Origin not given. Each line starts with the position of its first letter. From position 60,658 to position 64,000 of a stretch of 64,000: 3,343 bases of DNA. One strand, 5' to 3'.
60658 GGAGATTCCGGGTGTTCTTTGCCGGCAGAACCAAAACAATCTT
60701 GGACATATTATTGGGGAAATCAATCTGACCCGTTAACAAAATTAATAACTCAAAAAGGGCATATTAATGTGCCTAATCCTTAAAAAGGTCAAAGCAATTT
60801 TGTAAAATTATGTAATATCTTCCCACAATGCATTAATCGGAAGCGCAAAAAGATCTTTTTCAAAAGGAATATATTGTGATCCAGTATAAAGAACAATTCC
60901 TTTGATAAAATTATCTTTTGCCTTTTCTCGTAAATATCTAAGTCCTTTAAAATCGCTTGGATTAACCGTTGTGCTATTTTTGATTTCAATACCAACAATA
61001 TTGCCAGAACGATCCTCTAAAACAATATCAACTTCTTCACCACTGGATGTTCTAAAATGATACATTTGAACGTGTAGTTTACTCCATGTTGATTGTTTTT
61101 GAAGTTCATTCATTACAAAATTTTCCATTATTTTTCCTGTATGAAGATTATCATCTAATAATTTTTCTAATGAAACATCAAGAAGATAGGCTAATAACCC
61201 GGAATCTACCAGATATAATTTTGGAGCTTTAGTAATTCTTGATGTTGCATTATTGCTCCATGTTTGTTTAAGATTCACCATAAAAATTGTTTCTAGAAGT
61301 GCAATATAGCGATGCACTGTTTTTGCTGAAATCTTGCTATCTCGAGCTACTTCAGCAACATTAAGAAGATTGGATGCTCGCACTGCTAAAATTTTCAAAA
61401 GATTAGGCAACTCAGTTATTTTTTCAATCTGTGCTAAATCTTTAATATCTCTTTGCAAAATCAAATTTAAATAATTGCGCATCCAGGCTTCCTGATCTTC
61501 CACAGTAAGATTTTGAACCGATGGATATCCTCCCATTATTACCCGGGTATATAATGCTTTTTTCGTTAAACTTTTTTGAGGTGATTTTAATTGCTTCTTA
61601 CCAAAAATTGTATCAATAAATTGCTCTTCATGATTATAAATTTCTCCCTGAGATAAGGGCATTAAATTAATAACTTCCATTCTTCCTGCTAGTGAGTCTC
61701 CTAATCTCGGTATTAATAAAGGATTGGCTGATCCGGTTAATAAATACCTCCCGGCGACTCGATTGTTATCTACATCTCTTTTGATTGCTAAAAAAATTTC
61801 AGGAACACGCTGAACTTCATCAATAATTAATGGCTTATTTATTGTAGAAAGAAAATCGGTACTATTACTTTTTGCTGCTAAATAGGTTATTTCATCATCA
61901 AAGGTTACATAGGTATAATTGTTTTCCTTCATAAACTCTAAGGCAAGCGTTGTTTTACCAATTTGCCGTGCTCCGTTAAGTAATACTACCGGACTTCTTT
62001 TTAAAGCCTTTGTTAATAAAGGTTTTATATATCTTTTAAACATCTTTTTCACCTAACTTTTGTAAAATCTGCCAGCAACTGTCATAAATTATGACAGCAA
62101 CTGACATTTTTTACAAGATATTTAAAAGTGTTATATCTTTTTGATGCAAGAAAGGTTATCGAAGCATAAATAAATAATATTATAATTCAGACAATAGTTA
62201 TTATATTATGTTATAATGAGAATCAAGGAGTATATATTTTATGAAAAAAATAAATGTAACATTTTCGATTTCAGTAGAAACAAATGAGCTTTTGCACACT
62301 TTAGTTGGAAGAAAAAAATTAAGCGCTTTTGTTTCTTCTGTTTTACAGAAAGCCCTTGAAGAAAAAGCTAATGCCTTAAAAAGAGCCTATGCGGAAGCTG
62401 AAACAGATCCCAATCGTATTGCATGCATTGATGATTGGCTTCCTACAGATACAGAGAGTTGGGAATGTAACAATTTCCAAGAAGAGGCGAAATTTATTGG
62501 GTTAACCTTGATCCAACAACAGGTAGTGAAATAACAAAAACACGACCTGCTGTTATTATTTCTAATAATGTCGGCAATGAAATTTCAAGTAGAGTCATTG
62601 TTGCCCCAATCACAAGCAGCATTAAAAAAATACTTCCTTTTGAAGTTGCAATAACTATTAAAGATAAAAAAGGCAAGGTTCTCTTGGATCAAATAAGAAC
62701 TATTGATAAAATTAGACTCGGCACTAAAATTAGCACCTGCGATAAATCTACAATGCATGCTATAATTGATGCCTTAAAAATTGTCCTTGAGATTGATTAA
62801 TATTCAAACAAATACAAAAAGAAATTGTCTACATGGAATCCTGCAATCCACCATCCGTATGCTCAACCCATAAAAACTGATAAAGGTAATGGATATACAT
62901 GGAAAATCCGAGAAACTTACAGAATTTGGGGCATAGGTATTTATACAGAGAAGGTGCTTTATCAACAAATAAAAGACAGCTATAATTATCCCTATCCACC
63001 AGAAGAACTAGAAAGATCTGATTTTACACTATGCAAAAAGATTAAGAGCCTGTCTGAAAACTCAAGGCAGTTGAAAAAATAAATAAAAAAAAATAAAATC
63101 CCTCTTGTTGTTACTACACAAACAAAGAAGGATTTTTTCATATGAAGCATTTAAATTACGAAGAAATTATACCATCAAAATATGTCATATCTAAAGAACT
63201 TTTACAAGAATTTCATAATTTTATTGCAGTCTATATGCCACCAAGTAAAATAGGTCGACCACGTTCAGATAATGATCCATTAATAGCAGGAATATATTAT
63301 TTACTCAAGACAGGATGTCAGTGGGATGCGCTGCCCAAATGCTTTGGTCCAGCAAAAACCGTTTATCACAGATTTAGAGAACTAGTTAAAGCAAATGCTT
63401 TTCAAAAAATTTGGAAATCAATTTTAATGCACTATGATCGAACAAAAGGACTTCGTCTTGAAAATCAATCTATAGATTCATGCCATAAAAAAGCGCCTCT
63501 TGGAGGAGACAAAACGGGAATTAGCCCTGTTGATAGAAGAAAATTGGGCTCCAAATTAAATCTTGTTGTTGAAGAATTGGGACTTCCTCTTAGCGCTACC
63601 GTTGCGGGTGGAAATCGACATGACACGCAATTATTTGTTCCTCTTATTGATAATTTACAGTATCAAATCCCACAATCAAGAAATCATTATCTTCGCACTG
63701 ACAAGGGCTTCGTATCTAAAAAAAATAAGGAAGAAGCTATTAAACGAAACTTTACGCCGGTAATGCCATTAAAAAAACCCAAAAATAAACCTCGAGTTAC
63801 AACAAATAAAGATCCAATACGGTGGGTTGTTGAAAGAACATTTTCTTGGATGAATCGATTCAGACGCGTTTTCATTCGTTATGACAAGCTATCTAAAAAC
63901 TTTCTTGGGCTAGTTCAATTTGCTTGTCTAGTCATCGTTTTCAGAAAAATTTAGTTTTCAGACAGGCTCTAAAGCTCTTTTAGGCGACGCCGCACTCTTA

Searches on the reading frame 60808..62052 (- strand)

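Call 46: search_protein_families(library=pfam, proteins=[window:60808-62052:-])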
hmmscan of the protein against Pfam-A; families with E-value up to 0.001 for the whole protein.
window:60808-62052:- (414 aa): 2 families
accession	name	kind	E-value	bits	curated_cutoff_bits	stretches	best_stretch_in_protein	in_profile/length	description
PF13635.12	DUF4143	-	1.5e-46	158.5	28.1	1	200-359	1-159/160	Domain of unknown function (DUF4143)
PF13173.12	AAA_14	-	7.2e-28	97.6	27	1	20-138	2-128/129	AAA domain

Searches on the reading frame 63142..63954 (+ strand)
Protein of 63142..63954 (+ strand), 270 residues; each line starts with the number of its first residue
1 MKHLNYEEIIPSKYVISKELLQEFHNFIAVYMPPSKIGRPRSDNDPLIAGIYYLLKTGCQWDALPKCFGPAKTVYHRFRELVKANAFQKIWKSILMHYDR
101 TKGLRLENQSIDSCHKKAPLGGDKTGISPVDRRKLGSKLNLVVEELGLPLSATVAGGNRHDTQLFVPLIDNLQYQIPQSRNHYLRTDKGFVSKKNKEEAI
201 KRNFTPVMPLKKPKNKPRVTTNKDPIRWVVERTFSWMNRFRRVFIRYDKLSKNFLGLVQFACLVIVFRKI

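Call 52: search_protein_families(library=pfam, proteins=[window:63142-63954:+])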
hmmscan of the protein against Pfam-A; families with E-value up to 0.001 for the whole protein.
window:63142-63954:+ (270 aa): 3 families
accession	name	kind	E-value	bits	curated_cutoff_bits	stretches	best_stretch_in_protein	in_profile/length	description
PF13340.11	DUF4096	-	1.6e-17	63.9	34.3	1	26-91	7-76/76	Putative transposase of IS4/5 family (DUF4096)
PF01609.27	DDE_Tnp_1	-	2.9e-16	60.3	23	1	123-259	23-193/200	Transposase DDE domain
PF13586.12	DDE_Tnp_1_2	-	1.2e-09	38.9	29.2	1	186-268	3-86/86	Transposase DDE domain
